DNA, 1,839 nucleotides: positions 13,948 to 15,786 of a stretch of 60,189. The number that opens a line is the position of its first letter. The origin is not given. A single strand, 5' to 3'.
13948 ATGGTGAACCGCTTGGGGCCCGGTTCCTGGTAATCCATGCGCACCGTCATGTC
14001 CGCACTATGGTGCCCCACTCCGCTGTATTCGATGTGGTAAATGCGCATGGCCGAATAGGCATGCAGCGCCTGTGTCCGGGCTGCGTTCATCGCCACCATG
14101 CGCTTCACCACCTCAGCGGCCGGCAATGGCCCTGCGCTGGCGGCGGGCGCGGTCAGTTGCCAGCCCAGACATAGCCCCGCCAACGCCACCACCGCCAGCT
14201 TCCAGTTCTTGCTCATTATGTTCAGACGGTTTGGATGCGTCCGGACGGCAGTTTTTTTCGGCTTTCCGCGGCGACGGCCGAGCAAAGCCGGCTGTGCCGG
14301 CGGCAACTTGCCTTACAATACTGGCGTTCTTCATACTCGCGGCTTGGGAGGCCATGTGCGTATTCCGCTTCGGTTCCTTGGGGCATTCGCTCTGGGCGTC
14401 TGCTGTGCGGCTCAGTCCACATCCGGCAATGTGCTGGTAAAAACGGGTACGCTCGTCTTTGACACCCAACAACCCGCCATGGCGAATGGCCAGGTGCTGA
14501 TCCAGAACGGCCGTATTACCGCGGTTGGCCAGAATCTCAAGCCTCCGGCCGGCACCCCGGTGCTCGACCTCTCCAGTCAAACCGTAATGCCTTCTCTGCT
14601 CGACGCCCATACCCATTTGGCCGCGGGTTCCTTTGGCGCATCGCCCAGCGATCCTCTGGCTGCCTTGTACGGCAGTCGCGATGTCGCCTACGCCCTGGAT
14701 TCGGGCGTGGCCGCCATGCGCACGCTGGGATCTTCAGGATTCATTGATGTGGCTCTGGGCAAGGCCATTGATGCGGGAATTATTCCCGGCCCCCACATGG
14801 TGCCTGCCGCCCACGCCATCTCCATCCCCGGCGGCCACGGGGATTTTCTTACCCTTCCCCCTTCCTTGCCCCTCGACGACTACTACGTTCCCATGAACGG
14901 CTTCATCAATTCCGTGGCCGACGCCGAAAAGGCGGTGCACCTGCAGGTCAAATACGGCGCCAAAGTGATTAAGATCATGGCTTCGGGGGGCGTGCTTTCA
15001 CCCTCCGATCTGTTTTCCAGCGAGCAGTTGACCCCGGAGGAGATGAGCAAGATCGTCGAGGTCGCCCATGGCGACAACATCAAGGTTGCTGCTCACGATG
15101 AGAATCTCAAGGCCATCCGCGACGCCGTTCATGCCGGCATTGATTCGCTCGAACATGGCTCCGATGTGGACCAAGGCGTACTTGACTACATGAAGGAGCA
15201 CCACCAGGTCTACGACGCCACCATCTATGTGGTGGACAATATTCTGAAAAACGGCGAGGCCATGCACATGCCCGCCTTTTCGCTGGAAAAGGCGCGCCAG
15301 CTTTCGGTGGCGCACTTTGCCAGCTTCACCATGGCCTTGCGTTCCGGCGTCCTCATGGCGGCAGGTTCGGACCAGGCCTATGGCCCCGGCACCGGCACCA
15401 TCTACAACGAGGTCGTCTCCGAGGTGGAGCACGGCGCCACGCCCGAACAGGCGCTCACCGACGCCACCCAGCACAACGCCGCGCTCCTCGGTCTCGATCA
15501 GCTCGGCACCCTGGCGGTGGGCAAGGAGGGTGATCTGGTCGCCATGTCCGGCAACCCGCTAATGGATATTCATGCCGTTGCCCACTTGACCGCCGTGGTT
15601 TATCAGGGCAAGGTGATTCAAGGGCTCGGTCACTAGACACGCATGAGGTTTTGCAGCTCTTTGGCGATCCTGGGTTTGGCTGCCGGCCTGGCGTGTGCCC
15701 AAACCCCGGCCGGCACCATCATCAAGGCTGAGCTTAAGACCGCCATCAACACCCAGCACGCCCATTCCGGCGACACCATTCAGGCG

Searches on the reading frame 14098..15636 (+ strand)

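Call 85: search_protein_families(library=ncbifam, proteins=[window:14098-15636:+], max_evalue=0.00001)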
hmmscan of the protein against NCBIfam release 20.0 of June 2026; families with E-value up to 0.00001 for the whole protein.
window:14098-15636:+ (512 aa): 24 families
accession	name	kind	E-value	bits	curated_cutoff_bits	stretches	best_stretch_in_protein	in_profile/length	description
NF051886.1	XaaProDiPepCaul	equivalog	5.4e-84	282.5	500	1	127-507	15-397/398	Xaa-Pro dipeptidase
NF006056.0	PRK08204.1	subfamily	1.5e-12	47.1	391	1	112-174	5-67/449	hypothetical protein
NF004636.0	PRK05985.1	subfamily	3.7e-12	45.8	408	1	118-181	5-68/398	amidohydrolase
NF006689.0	PRK09237.1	equivalog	2.5e-11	42.8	371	1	113-214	6-96/383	amidohydrolase/deacetylase family metallohydrolase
TIGR01224.1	hutI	equivalog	4.1e-11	42.3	298.15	0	130-175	3-50/377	imidazolonepropionase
NF005557.0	PRK07228.1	equivalog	5.4e-11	41.8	522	1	112-176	3-67/445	5'-deoxyadenosine deaminase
NF005759.0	PRK07583.1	equivalog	1.7e-10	40.2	403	1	123-178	33-88/438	cytosine deaminase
NF006055.0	PRK08203.1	equivalog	3.2e-10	39.1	532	0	112-174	6-71/455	8-oxoguanine deaminase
TIGR03178.1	allantoinase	equivalog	2.6e-09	36.4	357.85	1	112-175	2-61/441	allantoinase AllB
NF002668.0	PRK02382.1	equivalog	1.5e-08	33.8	452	0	125-174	13-57/436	dihydroorotase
TIGR02033.1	D-hydantoinase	equivalog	2.3e-08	33.4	393.25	1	112-185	1-71/454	dihydropyrimidinase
NF009059.0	PRK12393.1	equivalog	2.3e-08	33.2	543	0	128-177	25-74/460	amidohydrolase family protein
NF011989.0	PRK15446.2-5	equivalog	3.6e-08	32.6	565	0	125-172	15-61/385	alpha-D-ribose 1-methylphosphonate 5-triphosphate diphosphatase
NF006844.0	PRK09357.2-5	equivalog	1.5e-07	30.8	701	1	111-175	3-65/422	dihydroorotase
NF004701.0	PRK06038.1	equivalog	2.3e-07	29.9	609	1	111-177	5-69/432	N-ethylammeline chlorohydrolase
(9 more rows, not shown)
